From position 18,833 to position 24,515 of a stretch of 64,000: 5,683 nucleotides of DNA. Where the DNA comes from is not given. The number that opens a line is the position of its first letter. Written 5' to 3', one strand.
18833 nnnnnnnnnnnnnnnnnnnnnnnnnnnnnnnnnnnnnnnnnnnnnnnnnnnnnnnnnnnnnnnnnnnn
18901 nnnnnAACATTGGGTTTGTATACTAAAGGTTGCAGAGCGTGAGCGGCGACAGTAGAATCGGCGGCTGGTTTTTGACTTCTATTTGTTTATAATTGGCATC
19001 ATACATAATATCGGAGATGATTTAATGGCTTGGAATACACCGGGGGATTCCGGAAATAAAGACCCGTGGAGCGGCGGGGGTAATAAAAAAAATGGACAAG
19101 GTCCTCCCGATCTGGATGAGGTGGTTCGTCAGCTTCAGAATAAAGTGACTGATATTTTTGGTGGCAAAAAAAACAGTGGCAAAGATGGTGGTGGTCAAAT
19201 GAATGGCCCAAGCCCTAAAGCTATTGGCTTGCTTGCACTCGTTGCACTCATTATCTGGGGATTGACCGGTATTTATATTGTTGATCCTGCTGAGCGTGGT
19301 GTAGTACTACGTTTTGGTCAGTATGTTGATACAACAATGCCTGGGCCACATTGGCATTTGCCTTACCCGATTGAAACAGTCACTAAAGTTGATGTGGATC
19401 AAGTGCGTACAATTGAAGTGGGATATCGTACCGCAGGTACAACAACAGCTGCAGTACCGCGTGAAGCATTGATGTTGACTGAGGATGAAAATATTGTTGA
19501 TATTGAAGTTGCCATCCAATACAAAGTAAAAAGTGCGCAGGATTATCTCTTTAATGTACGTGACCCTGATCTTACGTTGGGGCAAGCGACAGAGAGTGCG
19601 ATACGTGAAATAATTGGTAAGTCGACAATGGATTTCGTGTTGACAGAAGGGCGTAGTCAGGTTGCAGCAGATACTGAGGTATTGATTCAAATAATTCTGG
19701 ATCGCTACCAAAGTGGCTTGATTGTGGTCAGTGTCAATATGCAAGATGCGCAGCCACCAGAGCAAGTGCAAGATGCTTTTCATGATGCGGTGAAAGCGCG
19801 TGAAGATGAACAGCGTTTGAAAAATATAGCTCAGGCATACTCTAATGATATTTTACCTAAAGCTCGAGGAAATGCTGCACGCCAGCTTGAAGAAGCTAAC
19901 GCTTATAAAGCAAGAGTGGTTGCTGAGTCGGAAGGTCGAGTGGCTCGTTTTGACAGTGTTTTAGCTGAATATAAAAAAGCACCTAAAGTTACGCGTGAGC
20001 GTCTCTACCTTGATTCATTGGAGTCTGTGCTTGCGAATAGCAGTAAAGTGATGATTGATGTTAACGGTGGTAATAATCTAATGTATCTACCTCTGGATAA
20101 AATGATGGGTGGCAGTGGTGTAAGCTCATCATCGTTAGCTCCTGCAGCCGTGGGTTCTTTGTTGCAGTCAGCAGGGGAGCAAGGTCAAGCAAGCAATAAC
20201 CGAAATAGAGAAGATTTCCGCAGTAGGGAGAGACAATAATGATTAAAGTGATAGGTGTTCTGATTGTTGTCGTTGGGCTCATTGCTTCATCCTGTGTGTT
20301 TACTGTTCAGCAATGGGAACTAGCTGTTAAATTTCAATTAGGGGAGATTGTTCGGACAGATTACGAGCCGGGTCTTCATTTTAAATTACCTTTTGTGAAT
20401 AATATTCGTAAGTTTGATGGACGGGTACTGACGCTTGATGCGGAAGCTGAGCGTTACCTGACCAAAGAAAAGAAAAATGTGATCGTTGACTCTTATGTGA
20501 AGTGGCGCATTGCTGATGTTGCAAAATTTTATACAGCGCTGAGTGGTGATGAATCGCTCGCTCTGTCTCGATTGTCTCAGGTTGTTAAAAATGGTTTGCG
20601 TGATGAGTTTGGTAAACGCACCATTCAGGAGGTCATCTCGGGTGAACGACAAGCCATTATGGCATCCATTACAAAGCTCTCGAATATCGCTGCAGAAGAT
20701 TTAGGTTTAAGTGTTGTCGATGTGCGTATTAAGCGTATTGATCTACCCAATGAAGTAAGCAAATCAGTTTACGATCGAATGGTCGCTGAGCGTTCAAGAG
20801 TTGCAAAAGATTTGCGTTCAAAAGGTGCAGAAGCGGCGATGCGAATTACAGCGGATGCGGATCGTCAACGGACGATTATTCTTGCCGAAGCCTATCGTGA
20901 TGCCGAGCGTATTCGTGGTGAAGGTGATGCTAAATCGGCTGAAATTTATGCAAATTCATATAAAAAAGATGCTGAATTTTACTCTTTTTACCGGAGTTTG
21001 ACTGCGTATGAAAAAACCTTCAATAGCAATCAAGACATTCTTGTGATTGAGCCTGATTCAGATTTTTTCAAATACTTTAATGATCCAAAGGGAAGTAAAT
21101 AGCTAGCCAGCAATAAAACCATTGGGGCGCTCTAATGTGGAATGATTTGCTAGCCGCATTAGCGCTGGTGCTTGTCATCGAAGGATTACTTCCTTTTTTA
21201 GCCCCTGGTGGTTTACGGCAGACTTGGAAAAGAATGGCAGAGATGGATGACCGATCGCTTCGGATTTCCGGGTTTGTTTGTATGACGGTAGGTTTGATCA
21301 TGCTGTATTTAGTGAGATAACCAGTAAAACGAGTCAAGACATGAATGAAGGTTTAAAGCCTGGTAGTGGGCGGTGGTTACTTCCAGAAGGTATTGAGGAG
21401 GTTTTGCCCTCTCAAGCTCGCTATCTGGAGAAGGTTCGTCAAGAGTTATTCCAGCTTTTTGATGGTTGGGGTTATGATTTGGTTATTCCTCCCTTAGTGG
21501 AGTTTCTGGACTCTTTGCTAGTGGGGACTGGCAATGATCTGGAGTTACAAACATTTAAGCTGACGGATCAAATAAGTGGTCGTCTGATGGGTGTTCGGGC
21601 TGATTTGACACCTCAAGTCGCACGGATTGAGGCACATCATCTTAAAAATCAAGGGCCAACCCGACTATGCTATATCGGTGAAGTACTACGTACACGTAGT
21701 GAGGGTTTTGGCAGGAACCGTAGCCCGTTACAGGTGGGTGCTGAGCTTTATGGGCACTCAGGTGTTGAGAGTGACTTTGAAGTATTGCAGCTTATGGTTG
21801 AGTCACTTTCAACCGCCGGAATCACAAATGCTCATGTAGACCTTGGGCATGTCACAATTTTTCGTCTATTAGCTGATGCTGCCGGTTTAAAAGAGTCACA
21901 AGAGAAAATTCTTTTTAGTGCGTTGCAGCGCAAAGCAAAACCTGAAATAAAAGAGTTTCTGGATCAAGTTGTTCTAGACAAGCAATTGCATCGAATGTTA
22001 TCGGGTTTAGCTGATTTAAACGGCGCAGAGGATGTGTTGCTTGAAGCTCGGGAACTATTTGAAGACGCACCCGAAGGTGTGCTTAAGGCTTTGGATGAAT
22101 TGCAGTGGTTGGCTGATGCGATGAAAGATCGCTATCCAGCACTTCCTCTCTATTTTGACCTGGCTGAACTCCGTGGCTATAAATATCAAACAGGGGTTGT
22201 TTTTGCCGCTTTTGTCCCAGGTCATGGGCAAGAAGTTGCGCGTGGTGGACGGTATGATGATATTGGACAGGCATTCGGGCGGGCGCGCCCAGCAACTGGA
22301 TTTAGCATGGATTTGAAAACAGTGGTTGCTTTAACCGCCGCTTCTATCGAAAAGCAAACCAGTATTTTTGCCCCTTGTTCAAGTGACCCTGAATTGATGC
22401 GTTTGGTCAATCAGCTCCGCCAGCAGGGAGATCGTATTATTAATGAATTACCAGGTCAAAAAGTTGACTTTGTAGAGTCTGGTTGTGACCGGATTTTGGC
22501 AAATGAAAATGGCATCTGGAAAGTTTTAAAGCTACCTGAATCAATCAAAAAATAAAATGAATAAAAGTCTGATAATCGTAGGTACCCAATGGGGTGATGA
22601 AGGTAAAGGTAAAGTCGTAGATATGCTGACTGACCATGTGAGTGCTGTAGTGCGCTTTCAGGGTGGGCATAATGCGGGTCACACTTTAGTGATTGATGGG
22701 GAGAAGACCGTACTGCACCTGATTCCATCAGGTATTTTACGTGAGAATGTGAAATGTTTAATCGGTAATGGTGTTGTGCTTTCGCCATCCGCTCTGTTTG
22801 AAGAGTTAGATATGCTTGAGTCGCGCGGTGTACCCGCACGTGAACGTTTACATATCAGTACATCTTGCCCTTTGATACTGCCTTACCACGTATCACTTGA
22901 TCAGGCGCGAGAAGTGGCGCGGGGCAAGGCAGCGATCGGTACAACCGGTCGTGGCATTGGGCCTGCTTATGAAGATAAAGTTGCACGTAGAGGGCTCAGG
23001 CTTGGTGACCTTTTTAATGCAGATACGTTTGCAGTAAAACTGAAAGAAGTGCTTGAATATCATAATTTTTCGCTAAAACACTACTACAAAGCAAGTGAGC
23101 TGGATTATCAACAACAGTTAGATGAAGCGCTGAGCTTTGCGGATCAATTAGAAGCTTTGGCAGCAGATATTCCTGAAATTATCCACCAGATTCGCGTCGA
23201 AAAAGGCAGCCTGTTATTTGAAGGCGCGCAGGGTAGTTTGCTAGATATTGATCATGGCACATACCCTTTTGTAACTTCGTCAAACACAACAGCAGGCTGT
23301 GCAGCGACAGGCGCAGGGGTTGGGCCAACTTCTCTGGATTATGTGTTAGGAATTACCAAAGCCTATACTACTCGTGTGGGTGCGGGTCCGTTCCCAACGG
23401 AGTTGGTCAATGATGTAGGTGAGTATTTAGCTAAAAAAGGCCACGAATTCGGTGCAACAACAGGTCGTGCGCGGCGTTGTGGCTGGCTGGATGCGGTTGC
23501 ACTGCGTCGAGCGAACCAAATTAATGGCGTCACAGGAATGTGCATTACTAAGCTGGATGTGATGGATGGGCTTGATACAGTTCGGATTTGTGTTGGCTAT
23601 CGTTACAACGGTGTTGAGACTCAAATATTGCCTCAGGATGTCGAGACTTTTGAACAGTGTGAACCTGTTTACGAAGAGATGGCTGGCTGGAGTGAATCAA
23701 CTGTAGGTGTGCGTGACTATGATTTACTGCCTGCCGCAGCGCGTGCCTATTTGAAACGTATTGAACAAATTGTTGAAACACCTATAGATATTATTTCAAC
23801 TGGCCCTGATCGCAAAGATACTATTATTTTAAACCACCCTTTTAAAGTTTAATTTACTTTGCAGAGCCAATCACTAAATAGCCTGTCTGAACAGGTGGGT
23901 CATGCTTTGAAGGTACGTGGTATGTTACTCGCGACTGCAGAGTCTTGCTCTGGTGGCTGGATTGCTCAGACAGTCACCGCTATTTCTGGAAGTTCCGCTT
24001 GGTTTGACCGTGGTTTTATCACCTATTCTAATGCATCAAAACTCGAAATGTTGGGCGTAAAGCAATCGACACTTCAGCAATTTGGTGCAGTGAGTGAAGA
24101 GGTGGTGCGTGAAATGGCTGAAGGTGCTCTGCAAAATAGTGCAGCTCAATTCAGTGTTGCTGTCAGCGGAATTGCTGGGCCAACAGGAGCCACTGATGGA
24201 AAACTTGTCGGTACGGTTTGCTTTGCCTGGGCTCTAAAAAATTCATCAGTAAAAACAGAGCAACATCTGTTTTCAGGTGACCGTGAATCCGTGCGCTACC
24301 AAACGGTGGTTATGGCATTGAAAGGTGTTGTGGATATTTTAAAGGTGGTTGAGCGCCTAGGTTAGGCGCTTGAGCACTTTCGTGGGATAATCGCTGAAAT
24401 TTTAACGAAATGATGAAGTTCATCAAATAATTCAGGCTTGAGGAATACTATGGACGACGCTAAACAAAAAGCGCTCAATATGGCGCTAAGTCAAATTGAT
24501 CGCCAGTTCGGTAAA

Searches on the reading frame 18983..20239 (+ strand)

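Call 19: search_protein_families(library=ncbifam, proteins=[window:18983-20239:+], max_evalue=0.00001)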
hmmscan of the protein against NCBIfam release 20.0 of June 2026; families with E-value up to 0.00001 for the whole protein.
window:18983-20239:+ (418 aa): 2 families
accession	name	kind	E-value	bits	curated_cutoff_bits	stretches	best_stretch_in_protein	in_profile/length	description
NF008181.0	PRK10930.1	equivalog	1.6e-102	343.4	660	1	15-390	1-374/419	FtsH protease activity modulator HflK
TIGR01933.1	hflK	equivalog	2.1e-96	322.4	159.4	1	97-372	1-261/261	FtsH protease activity modulator HflK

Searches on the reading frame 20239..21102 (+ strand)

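Call 19: search_protein_families(library=ncbifam, proteins=[window:20239-21102:+], max_evalue=0.00001)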
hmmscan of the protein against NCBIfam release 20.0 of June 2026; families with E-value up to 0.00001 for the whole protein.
window:20239-21102:+ (287 aa): 4 families
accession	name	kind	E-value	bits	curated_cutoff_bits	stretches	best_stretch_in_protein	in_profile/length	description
TIGR01932.1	hflC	equivalog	8.8e-88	294.2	134.4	2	138-280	175-317/318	protease modulator HflC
NF008259.0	PRK11029.1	equivalog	2.4e-79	266.8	427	2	153-284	199-330/334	protease modulator HflC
TIGR01933.1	hflK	equivalog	2.8e-21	76.1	159.4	1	20-276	1-254/261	FtsH protease activity modulator HflK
NF008181.0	PRK10930.1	equivalog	4.9e-15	55.2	660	1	4-270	80-344/419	FtsH protease activity modulator HflK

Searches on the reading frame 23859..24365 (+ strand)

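Call 21: search_protein_families(library=ncbifam, proteins=[window:23859-24365:+], max_evalue=0.001)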
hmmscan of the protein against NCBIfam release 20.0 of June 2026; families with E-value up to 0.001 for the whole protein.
window:23859-24365:+ (168 aa): 5 families
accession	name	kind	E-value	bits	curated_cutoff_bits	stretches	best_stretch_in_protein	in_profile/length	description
NF002975.0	PRK03661.1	equivalog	5.5e-64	214.8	212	1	1-159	1-159/164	nicotinamide-nucleotide amidase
TIGR00199.1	PncC_domain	subfamily_domain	1.1e-47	161.9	68.9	1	13-157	1-145/149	nicotinamide-nucleotide amidohydrolase family protein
NF001813.0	PRK00549.1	equivalog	2.2e-46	158.7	379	1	7-161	257-411/414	competence/damage-inducible protein A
NF002972.0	PRK03657.1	equivalog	5.9e-40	136.8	201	1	3-161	14-171/175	2-oxo-tetronate isomerase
TIGR00200.1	cinA_nterm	subfamily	1e-25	90.3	243.15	1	7-162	259-412/414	CinA family nicotinamide mononucleotide deamidase-related protein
